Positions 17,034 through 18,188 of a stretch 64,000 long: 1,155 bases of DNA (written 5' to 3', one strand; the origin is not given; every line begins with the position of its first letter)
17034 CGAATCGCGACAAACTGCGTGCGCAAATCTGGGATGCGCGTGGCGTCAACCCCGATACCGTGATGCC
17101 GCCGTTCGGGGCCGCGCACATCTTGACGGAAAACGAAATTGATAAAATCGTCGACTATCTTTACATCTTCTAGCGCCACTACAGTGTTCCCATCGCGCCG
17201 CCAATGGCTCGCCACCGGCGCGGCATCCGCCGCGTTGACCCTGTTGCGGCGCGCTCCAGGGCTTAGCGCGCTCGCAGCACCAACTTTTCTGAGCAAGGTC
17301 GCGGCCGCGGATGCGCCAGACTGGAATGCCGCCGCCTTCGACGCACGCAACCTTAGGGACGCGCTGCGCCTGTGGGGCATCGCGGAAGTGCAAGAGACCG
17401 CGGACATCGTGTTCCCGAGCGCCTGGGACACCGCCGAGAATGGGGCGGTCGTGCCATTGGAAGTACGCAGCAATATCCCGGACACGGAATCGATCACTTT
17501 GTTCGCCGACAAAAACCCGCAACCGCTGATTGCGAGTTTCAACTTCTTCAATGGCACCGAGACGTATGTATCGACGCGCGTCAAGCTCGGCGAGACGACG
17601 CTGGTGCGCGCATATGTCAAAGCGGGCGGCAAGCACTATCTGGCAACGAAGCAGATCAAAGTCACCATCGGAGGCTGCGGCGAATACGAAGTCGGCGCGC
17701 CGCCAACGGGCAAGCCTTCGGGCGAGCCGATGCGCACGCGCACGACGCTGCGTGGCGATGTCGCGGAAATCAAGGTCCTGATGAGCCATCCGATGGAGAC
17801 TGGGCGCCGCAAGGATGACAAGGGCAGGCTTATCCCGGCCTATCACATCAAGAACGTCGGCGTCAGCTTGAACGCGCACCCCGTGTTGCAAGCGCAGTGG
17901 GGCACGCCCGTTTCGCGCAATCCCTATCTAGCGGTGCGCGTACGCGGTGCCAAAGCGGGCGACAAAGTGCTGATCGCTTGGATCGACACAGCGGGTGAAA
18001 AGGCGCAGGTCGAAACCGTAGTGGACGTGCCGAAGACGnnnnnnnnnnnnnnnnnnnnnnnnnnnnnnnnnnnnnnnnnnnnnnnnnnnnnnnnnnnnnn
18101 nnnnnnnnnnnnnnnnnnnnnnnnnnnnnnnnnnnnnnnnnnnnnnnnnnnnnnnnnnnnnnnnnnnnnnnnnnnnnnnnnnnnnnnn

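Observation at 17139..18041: SoxY and SoxZ fused into one polypeptide, burying the carrier cysteine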

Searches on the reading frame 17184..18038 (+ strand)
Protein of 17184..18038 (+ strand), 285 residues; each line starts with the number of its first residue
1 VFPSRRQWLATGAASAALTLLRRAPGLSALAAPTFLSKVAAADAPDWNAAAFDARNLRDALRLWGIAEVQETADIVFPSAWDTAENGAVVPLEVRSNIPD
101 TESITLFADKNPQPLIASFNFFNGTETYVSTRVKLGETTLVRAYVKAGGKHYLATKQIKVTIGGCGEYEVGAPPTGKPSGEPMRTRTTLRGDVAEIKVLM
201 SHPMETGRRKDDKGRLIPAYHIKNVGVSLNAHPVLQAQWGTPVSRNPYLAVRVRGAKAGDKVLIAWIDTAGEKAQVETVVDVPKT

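Call 5: search_protein_families(library=ncbifam, proteins=[window:17184-18038:+], max_evalue=0.01)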
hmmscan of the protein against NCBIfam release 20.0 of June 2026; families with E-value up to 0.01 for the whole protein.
window:17184-18038:+ (285 aa): 4 families
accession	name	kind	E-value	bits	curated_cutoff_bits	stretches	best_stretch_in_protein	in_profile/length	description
TIGR04488.1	SoxY_true_GGCGG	equivalog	8.7e-37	126.8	125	1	21-166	18-148/149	thiosulfate oxidation carrier protein SoxY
TIGR04557.1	fuse_rel_SoxYZ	equivalog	2.2e-32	112.2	140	1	68-273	13-224/226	quinoprotein dehydrogenase-associated SoxYZ-like carrier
TIGR04490.1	SoxZ_true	equivalog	2.8e-31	107.3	76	1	185-278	2-96/98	thiosulfate oxidation carrier complex protein SoxZ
TIGR04487.1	SoxY_para_1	exception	1.2e-07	31.6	172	1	84-167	56-146/146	SoxY-related AACIE arm protein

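Call 6: search_protein_families(library=pfam, proteins=[window:17184-18038:+], max_evalue=0.01)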
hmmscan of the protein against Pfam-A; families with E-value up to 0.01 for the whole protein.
window:17184-18038:+ (285 aa): 3 families
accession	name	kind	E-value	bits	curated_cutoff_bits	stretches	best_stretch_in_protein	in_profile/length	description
PF08770.17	SoxZ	-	6e-29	100.1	25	1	185-276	3-95/98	Sulphur oxidation protein SoxZ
PF13501.12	SoxY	-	1e-27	97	28.4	1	73-165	14-112/112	Sulfur oxidation protein SoxY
PF05819.16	NolX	-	0.0031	17.2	26.1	1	12-89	349-427/436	NolX protein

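Call 7: find_homologous_proteins(query=window:17184-18038:+)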
Query window:17184-18038:+ (285 aa): 2271 proteins with E <= 0.001 among 5223 candidates; the best 120 are listed.
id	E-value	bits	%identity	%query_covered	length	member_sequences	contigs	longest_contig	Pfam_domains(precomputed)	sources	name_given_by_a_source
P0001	5.5e-186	635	100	100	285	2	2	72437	PF08770.18,PF13501.13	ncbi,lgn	-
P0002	1.2e-143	496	82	99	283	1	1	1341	PF08770.18,PF13501.13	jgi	jgi:sulfur-oxidizing protein SoxY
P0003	2.0e-141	488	76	100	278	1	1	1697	PF08770.18,PF13501.13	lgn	-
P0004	5.0e-141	487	80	100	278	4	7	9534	PF08770.18,PF13501.13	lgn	-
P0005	5.6e-135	467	76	99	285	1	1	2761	PF08770.18,PF13501.13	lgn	-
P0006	2.0e-107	377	83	71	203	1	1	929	PF08770.18,PF13501.13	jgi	jgi:sulfur-oxidizing protein SoxY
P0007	8.0e-50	188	40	84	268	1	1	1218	PF08770.18,PF13501.13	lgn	-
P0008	2.5e-42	163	38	92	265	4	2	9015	PF08770.18,PF13501.13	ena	-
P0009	4.0e-41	159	40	67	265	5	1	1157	PF08770.18,PF13501.13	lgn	-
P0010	6.3e-41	159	41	66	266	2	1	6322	PF08770.18,PF13501.13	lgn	-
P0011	2.5e-38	150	61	43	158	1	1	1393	PF13501.13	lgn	-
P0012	3.7e-38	150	40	78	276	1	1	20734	PF08770.18,PF13501.13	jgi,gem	-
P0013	4.0e-38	150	56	49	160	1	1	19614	PF13501.13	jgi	jgi:sulfur-oxidizing protein SoxY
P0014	8.1e-38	149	37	78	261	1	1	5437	PF08770.18,PF13501.13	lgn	-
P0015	9.0e-38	148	58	44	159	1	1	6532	PF13501.13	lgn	-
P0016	6.1e-37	146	57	43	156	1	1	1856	PF13501.13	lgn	-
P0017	6.5e-37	146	60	42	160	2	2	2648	PF13501.13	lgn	-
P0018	6.6e-37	146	57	43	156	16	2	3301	PF13501.13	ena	-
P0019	8.8e-37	145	51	52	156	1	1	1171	PF13501.13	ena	-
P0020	9.7e-37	145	51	52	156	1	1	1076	PF13501.13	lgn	-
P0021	1.5e-36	144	53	47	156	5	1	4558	PF13501.13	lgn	-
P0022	1.5e-36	144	54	52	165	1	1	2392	PF13501.13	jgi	-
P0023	1.7e-36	144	52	50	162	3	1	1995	PF13501.13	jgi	jgi:sulfur-oxidizing protein SoxY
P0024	1.9e-36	144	56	44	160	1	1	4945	PF13501.13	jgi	jgi:sulfur-oxidizing protein SoxY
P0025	2.0e-36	144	53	52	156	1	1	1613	PF13501.13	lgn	-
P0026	2.1e-36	144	55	43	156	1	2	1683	PF13501.13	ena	-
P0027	2.2e-36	144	57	43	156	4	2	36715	PF13501.13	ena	-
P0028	2.4e-36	144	53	52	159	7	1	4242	PF13501.13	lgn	-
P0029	2.8e-36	144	52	49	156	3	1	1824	PF13501.13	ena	-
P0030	3.2e-36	143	57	43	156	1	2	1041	PF13501.13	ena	-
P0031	3.9e-36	143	50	52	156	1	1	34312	PF13501.13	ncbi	-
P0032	3.9e-36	143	55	46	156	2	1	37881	PF13501.13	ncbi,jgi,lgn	ncbi:MAG: thiosulfate oxidation carrier protein SoxY [Gallionellaceae bacterium]|jgi:sulfur-oxidizin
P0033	3.9e-36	143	52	52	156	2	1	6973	PF13501.13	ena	-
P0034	4.2e-36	143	59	43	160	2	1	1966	PF13501.13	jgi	jgi:sulfur-oxidizing protein SoxY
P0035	4.3e-36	143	52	50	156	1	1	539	PF13501.13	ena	-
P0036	5.3e-36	143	52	50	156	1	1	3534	PF13501.13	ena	-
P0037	5.6e-36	143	56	43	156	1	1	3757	PF13501.13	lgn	-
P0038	5.8e-36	143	51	52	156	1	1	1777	PF13501.13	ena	-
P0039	7.7e-36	142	57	43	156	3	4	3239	PF13501.13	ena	-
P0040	7.8e-36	142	53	52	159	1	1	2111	PF13501.13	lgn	-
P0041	8.3e-36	142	55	44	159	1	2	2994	PF13501.13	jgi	jgi:sulfur-oxidizing protein SoxY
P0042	8.7e-36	142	49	52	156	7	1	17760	PF13501.13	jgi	jgi:sulfur-oxidizing protein SoxY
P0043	9.4e-36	142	55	43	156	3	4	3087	PF13501.13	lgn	-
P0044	9.7e-36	142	57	46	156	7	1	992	PF13501.13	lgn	-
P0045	1.0e-35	142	51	52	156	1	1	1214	PF13501.13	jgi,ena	-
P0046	1.0e-35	142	55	45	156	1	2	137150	PF13501.13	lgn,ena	-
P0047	1.0e-35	142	54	43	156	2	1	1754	PF13501.13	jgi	jgi:sulfur-oxidizing protein SoxY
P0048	1.0e-35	142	55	43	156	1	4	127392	PF13501.13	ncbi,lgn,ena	-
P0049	1.0e-35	142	52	52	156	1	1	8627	PF13501.13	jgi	jgi:sulfur-oxidizing protein SoxY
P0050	1.1e-35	142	51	52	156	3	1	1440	PF13501.13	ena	-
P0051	1.1e-35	142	55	44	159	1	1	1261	PF13501.13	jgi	jgi:sulfur-oxidizing protein SoxY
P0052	1.2e-35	141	50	52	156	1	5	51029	PF13501.13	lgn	-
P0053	1.3e-35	141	58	43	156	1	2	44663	PF13501.13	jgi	jgi:sulfur-oxidizing protein SoxY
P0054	1.3e-35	141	58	43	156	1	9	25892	PF13501.13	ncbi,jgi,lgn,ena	jgi:sulfur-oxidizing protein SoxY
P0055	1.3e-35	141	58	43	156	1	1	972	PF13501.13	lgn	-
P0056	1.3e-35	141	56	43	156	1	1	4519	PF13501.13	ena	-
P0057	1.4e-35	141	57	43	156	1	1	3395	PF13501.13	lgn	-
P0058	1.4e-35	141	48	58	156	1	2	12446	PF13501.13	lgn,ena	-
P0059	1.5e-35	141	51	52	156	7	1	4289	PF13501.13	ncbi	-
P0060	1.7e-35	141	48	52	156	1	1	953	PF13501.13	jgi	jgi:sulfur-oxidizing protein SoxY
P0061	1.7e-35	141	58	43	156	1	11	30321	PF13501.13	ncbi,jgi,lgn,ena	jgi:sulfur-oxidizing protein SoxY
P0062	1.7e-35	141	52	50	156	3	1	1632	PF13501.13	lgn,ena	-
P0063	1.9e-35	141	55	46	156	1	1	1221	PF13501.13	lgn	-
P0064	1.9e-35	141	52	50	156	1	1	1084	PF13501.13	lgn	-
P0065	1.9e-35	141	54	50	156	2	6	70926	PF13501.13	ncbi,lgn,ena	-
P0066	2.1e-35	141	52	50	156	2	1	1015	PF13501.13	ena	-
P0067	2.2e-35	141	51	52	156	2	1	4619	PF13501.13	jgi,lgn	jgi:sulfur-oxidizing protein SoxY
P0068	2.2e-35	141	51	50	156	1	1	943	PF13501.13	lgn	-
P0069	2.3e-35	141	48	58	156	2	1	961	PF13501.13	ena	-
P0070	2.6e-35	140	57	43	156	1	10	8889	PF13501.13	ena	-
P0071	2.6e-35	140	53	46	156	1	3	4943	PF13501.13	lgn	-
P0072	2.6e-35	140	57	43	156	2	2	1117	PF13501.13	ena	-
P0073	2.7e-35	140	50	52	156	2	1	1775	PF13501.13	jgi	jgi:sulfur-oxidizing protein SoxY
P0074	2.8e-35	140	51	52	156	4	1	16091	PF13501.13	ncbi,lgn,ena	-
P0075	3.0e-35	140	56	43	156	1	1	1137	PF13501.13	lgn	-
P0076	3.0e-35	140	48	58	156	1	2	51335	PF13501.13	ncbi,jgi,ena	jgi:sulfur-oxidizing protein SoxY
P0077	3.1e-35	140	55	43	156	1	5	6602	PF13501.13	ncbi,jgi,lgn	-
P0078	3.2e-35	140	49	52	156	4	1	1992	PF13501.13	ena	-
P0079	3.5e-35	140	52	50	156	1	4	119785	PF13501.13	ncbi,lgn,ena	-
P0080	3.9e-35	140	51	50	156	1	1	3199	PF13501.13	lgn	-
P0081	4.1e-35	140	51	52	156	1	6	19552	PF13501.13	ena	-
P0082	4.4e-35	140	51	58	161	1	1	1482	PF13501.13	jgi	jgi:sulfur-oxidizing protein SoxY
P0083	4.4e-35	140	55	43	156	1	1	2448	PF13501.13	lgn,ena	-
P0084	4.7e-35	140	56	43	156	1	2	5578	PF13501.13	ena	-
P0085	5.1e-35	139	51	52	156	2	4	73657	PF13501.13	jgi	jgi:sulfur-oxidizing protein SoxY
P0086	5.4e-35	139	48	57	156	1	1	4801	PF13501.13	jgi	jgi:sulfur-oxidizing protein SoxY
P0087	6.4e-35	139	59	43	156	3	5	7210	PF13501.13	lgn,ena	-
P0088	6.6e-35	139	51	57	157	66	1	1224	PF13501.13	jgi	jgi:sulfur-oxidizing protein SoxY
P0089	8.0e-35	139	55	43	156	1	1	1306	PF13501.13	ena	-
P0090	8.2e-35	139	50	52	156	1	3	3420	PF13501.13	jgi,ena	-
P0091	8.7e-35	139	47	52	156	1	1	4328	PF13501.13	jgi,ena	-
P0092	8.9e-35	139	48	58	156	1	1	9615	PF13501.13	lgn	-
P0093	9.0e-35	139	54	44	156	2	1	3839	PF13501.13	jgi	jgi:sulfur-oxidizing protein SoxY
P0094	9.0e-35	139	54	43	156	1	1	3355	PF13501.13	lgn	-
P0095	9.1e-35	139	55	46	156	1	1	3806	PF13501.13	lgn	-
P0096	9.2e-35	139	48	58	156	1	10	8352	PF13501.13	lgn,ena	-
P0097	9.4e-35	139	48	58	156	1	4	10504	PF13501.13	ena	-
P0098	9.4e-35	139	54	43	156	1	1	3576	PF13501.13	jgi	jgi:sulfur-oxidizing protein SoxY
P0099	9.6e-35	139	48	58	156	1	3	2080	PF13501.13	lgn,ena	-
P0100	1.1e-34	138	54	43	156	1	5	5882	PF13501.13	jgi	-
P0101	1.1e-34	138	52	43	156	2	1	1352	PF13501.13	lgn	-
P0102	1.1e-34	138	55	43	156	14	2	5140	PF13501.13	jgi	jgi:sulfur-oxidizing protein SoxY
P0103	1.1e-34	138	47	52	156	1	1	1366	PF13501.13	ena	-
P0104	1.1e-34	138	50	50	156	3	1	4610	PF13501.13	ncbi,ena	-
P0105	1.2e-34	138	50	57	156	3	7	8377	PF13501.13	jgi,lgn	jgi:sulfur-oxidizing protein SoxY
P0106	1.2e-34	138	54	43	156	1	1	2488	PF13501.13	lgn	-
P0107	1.3e-34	138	50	49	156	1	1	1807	PF13501.13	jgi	jgi:sulfur-oxidizing protein SoxY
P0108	1.3e-34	138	54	44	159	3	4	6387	PF13501.13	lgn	-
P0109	1.3e-34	138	52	50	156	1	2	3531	PF13501.13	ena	-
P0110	1.4e-34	138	49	52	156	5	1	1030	PF13501.13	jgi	jgi:sulfur-oxidizing protein SoxY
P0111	1.4e-34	138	48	52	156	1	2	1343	PF13501.13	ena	-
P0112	1.6e-34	138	55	43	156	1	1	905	PF13501.13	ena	-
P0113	1.6e-34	138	56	44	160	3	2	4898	PF13501.13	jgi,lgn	jgi:sulfur-oxidizing protein SoxY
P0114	1.6e-34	138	50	52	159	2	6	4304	PF13501.13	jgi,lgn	jgi:sulfur-oxidizing protein SoxY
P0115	1.7e-34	138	51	58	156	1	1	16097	PF13501.13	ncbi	ncbi:MAG: thiosulfate oxidation carrier protein SoxY [Thiobacillaceae bacterium]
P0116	1.8e-34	138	52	50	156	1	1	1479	PF13501.13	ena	-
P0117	2.0e-34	137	54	40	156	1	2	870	PF13501.13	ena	-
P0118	2.0e-34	137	52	50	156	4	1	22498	PF13501.13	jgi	jgi:sulfur-oxidizing protein SoxY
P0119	2.0e-34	137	48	52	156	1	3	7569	PF13501.13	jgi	jgi:sulfur-oxidizing protein SoxY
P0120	2.1e-34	137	56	46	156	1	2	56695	PF13501.13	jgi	jgi:sulfur-oxidizing protein SoxY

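Call 15: find_encoding_contigs(protein=P0001, flank=10000, max_places=4)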
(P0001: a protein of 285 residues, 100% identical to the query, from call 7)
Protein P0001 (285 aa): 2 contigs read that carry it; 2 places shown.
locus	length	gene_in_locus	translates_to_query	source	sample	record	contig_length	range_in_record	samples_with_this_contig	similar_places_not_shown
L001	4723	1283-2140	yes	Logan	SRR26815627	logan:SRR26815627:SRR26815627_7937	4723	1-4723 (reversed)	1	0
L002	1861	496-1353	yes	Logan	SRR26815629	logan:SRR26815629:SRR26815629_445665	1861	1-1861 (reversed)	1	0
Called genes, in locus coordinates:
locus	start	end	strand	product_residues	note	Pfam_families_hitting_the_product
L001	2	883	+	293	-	?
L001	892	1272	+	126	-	PF00034:Cytochrom_C (weak), PF13442:Cytochrome_CBB3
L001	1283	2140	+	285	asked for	PF13501:SoxY, PF08770:SoxZ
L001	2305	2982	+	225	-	PF21342:SoxA-TsdA_cyt-c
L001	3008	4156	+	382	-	PF25944:Beta-barrel_RND (faint), PF25917:BSH_RND, PF25919:BSH_CusB (faint), PF25973:BSH_CzcB (weak), PF25876:HH_MFP_RND (weak), PF25954:Beta-barrel_RND_2, PF25990:Beta-barrel_YknX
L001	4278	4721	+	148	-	?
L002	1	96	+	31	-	?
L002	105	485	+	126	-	PF00034:Cytochrom_C (weak), PF13442:Cytochrome_CBB3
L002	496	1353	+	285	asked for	PF13501:SoxY, PF08770:SoxZ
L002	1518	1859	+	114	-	?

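Call 16: find_related_loci(query=window:17184-18038:+, collection=genome_contigs, flank=10000)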
Query window:17184-18038:+ (285 aa) in genome_contigs; peptide patterns used: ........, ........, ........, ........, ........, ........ (x = any residue, [..] = any of these).
465 stretches matched a pattern; 394 encode a relative of the query (tblastn E <= 1e-3); the best 80 are kept; 79 distinct loci.
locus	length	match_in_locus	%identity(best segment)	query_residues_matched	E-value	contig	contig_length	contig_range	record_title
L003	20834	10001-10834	80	1-285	8e-149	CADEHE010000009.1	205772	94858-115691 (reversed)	MAG: uncultured proteobacterium isolate Proteobacteria sp. RBC049 genome assembly, contig: MAG049_9, whole genome shotgu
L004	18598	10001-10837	46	9-280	2e-74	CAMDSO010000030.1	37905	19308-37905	MAG: Bordetella parapertussis isolate TrH-03may19-76 genome assembly, contig: TrH-03may19-C1557, whole genome shotgun se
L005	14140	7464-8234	47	29-280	5e-74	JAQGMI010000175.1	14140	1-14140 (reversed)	MAG: Betaproteobacteria bacterium isolate RYN_557 scaffold_3896988, whole genome shotgun sequence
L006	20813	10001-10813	45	16-280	3e-73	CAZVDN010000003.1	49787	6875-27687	MAG TPA_asm: uncultured Streptomyces sp. isolate binchicken_co298_74 genome assembly, contig: NODE_1059_length_49787_cov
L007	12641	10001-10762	47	28-280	2e-72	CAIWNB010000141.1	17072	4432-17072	MAG: uncultured beta proteobacterium isolate KTt_bin-1913 genome assembly, contig: bin-1913:141/545, whole genome shotgu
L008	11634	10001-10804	46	21-280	8e-72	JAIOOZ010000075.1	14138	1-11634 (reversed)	MAG: Betaproteobacteria bacterium isolate LakeFargette_0920_ALND_MAG_62_19 LacPavin_0920_ALND_scaffold_136968, whole gen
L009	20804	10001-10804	46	21-280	1e-70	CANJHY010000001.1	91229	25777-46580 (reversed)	MAG: Betaproteobacteria bacterium isolate RH-20apr16-99 genome assembly, contig: RH-20APR16-C233, whole genome shotgun s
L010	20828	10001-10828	46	1-280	1e-70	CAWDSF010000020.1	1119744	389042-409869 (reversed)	MAG: uncultured beta proteobacterium isolate MFD00392.bin.2.342 genome assembly, contig: contig_6802, whole genome shotg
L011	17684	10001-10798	46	19-280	2e-70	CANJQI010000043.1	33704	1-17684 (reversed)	MAG: Betaproteobacteria bacterium isolate RH-23may17-68 genome assembly, contig: RH-23may17-C9059, whole genome shotgun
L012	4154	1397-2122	47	38-280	3e-70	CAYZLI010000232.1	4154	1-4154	MAG TPA_asm: uncultured Rhodocyclaceae bacterium isolate binchicken_co110_434 genome assembly, contig: NODE_48315_length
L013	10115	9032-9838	45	1-280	2e-69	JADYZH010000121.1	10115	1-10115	MAG: Sulfuritalea sp. isolate SJ561 c_000000366573, whole genome shotgun sequence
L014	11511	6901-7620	46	44-278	1e-68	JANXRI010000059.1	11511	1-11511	MAG: Betaproteobacteria bacterium isolate 336R_metabat_149_sub 336R_k141_1587787, whole genome shotgun sequence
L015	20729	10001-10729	46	41-280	1e-68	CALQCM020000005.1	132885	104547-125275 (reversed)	MAG: Chitinophaga pinensis isolate HRS-HS12-bin-37 genome assembly, contig: HRSG-H12-C82, whole genome shotgun sequence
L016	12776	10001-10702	49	47-280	1e-68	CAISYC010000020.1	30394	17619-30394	MAG: uncultured beta proteobacterium isolate MJ-time_bin-8966 genome assembly, contig: bin-8966:20/74, whole genome shot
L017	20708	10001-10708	47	44-280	8e-68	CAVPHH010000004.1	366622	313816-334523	MAG: uncultured beta proteobacterium isolate MFD09964.bin.2.238 genome assembly, contig: contig_27502, whole genome shot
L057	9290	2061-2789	44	47-280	2e-58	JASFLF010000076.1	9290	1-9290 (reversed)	MAG: Gammaproteobacteria bacterium isolate D0817M02metaG_sub_Bin_279 D0817M02metaG_FD_scaffold_3310_c1, whole genome sho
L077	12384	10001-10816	41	19-277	2e-53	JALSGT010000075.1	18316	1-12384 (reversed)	MAG: Chromatiales bacterium isolate 354-166_maxbin2_scaf2bin.125_VB 354-166_scaffold_2964_c1, whole genome shotgun seque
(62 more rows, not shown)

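Call 17: find_encoding_contigs(protein=P0004, flank=10000, max_places=4)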
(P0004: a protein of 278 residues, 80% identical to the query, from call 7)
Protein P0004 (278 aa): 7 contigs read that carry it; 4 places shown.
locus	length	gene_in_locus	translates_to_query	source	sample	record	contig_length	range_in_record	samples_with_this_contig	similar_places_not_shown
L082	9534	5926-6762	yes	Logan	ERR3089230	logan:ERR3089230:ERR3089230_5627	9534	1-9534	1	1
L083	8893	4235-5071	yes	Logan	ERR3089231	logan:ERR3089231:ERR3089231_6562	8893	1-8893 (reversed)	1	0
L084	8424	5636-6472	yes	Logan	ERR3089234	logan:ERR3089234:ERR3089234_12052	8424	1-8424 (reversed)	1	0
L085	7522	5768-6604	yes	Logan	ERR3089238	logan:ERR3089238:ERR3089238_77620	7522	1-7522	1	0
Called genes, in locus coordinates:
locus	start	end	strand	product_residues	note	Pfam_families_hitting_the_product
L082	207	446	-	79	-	PF01206:TusA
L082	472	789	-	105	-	PF00581:Rhodanese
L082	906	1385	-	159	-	PF00583:Acetyltransf_1, PF13673:Acetyltransf_10, PF13508:Acetyltransf_7, PF08445:FR47 (weak)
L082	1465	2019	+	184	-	-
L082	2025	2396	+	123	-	PF12643:MazG-like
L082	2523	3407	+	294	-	PF04378:RsmJ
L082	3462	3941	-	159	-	PF01967:MoaC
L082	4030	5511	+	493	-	PF01435:Peptidase_M48, PF13432:TPR_16 (weak), PF14559:TPR_19 (weak)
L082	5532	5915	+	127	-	PF00034:Cytochrom_C (weak), PF13442:Cytochrome_CBB3 (weak)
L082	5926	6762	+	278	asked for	PF13501:SoxY, PF08770:SoxZ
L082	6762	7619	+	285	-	PF21342:SoxA-TsdA_cyt-c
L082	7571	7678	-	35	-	-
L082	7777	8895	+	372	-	PF02655:ATP-grasp_3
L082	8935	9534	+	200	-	?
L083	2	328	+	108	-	?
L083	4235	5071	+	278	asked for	PF13501:SoxY, PF08770:SoxZ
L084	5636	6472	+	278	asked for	PF13501:SoxY, PF08770:SoxZ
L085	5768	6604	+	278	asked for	PF13501:SoxY, PF08770:SoxZ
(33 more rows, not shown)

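Call 21: find_encoding_contigs(protein=P0008, flank=10000, max_places=2)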
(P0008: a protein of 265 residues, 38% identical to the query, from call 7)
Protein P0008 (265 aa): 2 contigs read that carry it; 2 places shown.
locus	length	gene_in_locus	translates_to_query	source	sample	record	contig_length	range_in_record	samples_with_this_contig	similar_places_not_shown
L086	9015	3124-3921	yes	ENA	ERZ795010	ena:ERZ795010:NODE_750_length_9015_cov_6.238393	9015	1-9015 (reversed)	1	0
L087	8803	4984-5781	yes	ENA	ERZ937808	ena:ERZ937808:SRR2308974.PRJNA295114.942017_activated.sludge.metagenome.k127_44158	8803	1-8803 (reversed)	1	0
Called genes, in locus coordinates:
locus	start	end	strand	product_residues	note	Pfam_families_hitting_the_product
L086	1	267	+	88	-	?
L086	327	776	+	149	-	PF00692:dUTPase, PF22769:DCD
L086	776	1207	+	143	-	PF00293:NUDIX, PF14815:NUDIX_4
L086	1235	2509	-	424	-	PF07992:Pyr_redox_2, PF13450:NAD_binding_8 (faint), PF21706:FCSD_central, PF09242:FCSD-flav_bind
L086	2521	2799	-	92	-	-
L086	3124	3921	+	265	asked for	PF13501:SoxY, PF08770:SoxZ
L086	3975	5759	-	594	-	PF20423:AceK_regulatory, PF06315:AceK_kinase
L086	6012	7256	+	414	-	PF00180:Iso_dh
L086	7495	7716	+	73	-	PF04014:MazE_antitoxin, PF15937:PrlF_antitoxin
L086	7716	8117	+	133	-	PF01850:PIN, PF13470:PIN_3 (faint)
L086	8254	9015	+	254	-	?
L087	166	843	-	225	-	PF20582:UPF0758_N, PF04002:RadC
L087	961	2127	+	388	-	PF02441:Flavoprotein, PF04127:DFP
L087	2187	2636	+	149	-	PF00692:dUTPase, PF22769:DCD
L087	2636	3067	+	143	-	PF00293:NUDIX, PF14815:NUDIX_4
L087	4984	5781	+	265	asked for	PF13501:SoxY, PF08770:SoxZ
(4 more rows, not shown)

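Call 22: find_encoding_contigs(protein=P0012, flank=10000, max_places=2)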
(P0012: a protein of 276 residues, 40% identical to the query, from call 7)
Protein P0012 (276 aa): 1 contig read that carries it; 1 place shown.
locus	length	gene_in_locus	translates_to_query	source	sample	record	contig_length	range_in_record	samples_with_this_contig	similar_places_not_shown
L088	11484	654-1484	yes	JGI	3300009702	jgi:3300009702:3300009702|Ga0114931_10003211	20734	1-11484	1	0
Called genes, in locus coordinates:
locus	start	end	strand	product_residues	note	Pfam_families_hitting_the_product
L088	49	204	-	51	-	PF00471:Ribosomal_L33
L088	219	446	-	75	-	PF00830:Ribosomal_L28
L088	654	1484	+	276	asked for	PF13501:SoxY, PF08770:SoxZ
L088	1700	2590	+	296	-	PF02515:CoA_transf_3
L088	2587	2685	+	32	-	-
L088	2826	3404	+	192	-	PF01734:Patatin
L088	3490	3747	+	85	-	-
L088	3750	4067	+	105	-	PF00543:P-II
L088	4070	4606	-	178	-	PF00578:AhpC-TSA, PF08534:Redoxin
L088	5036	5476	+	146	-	-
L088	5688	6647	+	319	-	PF05048:NosD (faint), PF13229:Beta_helix (weak)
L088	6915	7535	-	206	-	PF13640:2OG-FeII_Oxy_3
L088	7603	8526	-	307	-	PF00892:EamA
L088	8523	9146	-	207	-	PF13640:2OG-FeII_Oxy_3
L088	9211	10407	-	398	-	-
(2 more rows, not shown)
